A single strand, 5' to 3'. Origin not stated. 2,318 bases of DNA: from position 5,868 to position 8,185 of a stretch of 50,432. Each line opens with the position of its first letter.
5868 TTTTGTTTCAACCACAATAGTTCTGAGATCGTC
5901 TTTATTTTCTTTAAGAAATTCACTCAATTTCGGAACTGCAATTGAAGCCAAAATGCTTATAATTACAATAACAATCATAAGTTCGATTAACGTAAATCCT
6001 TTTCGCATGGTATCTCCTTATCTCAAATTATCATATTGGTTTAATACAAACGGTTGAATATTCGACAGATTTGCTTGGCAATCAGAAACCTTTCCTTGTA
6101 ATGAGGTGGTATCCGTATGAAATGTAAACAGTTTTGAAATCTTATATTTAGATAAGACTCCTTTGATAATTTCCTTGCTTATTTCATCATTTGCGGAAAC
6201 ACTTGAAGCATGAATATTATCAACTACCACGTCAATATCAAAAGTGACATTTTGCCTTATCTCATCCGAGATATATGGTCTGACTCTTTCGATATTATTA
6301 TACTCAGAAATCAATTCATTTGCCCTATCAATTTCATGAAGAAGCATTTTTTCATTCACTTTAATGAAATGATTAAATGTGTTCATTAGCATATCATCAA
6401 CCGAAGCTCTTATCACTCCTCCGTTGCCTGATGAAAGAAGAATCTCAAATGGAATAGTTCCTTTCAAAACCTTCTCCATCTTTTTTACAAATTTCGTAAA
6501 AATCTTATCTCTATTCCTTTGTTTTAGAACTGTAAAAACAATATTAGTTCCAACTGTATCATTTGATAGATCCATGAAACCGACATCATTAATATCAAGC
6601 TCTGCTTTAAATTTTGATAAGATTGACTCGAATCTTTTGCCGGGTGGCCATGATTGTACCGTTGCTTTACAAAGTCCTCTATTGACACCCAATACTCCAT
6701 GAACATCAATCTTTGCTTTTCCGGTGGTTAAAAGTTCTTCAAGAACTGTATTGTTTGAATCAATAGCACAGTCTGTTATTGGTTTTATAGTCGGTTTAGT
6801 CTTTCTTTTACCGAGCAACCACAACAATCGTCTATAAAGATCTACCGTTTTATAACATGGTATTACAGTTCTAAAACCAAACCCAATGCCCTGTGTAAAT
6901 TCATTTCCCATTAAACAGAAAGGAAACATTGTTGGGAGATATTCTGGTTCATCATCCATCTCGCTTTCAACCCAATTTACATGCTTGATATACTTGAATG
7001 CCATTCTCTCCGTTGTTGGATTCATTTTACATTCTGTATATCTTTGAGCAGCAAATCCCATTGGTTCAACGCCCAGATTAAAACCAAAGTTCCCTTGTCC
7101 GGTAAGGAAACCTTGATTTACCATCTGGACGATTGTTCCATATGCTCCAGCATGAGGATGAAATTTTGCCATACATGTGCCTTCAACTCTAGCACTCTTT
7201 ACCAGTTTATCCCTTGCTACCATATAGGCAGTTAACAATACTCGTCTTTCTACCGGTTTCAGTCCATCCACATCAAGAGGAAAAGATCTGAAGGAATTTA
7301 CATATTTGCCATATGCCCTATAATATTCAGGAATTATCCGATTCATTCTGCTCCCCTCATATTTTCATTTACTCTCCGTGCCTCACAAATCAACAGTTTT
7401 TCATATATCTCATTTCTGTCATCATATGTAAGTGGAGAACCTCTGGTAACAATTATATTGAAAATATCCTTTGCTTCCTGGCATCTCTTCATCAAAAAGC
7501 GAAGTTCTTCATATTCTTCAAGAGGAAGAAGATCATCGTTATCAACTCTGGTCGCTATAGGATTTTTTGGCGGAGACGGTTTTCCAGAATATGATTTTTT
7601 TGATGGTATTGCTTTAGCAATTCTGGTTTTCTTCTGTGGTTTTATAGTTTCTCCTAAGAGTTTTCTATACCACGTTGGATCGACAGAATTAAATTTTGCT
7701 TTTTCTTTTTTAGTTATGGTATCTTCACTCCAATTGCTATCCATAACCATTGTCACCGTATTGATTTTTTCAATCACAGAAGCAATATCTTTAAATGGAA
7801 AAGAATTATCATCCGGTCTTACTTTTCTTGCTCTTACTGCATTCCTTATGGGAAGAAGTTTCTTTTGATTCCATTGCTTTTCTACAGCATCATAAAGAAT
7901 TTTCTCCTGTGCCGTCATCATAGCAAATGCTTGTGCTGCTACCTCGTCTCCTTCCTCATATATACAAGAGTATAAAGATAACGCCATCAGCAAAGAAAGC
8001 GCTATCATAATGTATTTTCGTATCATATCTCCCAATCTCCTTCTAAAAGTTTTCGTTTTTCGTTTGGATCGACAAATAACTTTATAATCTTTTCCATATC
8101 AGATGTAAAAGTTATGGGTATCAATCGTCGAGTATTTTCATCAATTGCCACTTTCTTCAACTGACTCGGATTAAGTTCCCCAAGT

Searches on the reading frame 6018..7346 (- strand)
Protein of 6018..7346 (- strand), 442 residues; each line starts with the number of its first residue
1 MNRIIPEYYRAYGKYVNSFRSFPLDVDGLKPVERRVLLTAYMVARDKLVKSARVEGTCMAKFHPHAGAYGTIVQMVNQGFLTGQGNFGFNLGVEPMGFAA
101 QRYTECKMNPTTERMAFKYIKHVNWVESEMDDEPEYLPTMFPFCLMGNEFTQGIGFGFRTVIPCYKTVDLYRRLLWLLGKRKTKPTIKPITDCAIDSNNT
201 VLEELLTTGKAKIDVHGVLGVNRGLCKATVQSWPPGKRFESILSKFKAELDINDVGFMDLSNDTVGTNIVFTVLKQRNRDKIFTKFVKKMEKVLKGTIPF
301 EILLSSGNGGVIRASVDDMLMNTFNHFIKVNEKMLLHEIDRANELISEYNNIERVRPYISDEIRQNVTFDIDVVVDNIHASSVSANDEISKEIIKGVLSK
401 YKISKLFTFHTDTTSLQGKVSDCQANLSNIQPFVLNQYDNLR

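Call 3: search_protein_families(library=pfam, proteins=[window:6018-7346:-], max_evalue=0.1)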
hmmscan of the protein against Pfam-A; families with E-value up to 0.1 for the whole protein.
window:6018-7346:- (442 aa): 1 family
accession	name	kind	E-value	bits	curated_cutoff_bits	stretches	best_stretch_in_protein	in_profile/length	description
PF00521.26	DNA_topoisoIV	-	1.9e-38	132.9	31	1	20-382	1-362/432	DNA gyrase/topoisomerase IV, subunit A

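Call 5: search_protein_families(library=phrogs, proteins=[window:6018-7346:-], max_evalue=0.1)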
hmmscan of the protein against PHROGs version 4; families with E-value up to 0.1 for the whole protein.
window:6018-7346:- (442 aa): 3 families
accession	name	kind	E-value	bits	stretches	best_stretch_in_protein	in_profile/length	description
phrog_551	-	DNA, RNA and nucleotide metabolism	2.6e-44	152.9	1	2-376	13-387/701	DNA topoisomerase II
phrog_20354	-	DNA, RNA and nucleotide metabolism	8.4e-09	37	1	2-109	9-123/142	DNA topoisomerase II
phrog_37072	-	unknown function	0.095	13.5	0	262-368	54-155/226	-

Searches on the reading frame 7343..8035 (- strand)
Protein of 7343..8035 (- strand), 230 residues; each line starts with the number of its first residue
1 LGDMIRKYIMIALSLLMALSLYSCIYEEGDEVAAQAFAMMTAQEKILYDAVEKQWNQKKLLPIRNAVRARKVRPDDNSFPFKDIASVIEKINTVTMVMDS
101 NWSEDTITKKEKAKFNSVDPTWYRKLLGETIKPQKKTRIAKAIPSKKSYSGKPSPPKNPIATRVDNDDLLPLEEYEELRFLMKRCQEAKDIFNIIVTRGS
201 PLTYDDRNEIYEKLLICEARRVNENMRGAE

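Call 3: search_protein_families(library=pfam, proteins=[window:7343-8035:-], max_evalue=0.1)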
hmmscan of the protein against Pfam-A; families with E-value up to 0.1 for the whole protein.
window:7343-8035:- (230 aa): 0 families

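Call 5: search_protein_families(library=phrogs, proteins=[window:7343-8035:-], max_evalue=0.1)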
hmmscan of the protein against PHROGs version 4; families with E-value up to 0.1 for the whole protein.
window:7343-8035:- (230 aa): 1 family
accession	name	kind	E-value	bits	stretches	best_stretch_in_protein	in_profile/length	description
phrog_8733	-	unknown function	0.0008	19.9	1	163-221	173-232/239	-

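Call 96: search_protein_families(library=padloc, proteins=[window:7343-8035:-], max_evalue=0.01)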
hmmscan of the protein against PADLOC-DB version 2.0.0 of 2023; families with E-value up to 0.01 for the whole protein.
window:7343-8035:- (230 aa): 0 families
